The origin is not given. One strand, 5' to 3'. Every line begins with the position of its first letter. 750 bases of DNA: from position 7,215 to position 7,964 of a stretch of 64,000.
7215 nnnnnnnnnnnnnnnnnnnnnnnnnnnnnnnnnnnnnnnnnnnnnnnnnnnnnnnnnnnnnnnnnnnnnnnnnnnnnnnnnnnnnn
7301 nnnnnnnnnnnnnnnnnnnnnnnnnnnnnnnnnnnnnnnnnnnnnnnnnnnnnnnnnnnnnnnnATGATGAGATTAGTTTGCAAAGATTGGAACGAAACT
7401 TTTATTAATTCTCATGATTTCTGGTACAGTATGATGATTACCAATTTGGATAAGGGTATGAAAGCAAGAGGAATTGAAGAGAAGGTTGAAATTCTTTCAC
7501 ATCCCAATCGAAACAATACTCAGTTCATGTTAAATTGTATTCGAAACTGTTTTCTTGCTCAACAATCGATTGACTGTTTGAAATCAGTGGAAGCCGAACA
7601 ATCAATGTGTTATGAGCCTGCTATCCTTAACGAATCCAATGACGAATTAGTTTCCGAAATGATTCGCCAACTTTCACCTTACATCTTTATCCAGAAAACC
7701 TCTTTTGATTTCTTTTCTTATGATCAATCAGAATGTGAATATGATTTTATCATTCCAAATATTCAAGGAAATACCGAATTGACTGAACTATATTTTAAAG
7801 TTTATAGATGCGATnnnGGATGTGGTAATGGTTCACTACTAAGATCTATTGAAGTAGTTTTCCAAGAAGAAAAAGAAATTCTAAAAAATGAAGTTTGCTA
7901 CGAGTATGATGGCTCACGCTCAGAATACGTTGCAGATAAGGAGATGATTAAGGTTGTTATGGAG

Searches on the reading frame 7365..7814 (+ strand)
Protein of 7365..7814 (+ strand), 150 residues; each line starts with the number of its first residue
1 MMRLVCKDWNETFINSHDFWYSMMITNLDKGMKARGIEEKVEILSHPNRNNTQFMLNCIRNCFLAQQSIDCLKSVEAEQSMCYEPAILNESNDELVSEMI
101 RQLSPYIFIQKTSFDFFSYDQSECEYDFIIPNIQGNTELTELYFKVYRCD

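Call 4: search_protein_families(library=pfam, proteins=[window:7365-7814:+], max_evalue=0.1)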
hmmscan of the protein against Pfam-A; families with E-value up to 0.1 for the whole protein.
window:7365-7814:+ (150 aa): 1 family
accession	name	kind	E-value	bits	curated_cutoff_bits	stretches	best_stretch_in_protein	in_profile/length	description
PF20145.4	ARMET_N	-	0.011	16.5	26.9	1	70-126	34-90/96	ARMET, N-terminal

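Call 46: list_cluster_members(proteins=[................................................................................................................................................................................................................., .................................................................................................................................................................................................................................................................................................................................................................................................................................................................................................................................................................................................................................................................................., window:7365-7814:+, window:10335-11291:+, window:9761-10168:-])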
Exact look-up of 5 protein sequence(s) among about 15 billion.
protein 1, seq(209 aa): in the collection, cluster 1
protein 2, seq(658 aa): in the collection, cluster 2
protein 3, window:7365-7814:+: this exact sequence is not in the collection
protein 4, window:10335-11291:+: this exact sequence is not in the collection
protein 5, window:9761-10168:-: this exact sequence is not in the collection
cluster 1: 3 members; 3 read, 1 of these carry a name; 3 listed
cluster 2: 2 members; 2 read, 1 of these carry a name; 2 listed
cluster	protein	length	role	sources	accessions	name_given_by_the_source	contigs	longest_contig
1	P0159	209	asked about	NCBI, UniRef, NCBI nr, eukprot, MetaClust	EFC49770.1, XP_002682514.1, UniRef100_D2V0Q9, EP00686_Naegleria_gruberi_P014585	20S proteasome, A and B subunits [Naegleria gruberi] | Proteasome subunit beta n=1 Tax=Naegleria gruberi TaxID=5762 RepID=D2V0Q9_NAEGR | XP_002682514.1 20S proteasome, A and B subunits [Naegleria gruberi strain NEG-M]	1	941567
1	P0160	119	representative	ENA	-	-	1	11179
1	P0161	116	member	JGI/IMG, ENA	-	-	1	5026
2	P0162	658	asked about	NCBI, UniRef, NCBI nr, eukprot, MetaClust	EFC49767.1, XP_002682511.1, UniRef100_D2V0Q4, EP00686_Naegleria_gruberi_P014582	predicted protein [Naegleria gruberi] | Predicted protein n=1 Tax=Naegleria gruberi TaxID=5762 RepID=D2V0Q4_NAEGR | uncharacterized protein NAEGRDRAFT_62377 [Naegleria gruberi]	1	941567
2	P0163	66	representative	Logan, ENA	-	-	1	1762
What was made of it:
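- On U2-type GT-AG spliceosomal intron: Introns of 43 and 44 nt on the same scaffold reproduce reference proteins exactly (call 46).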
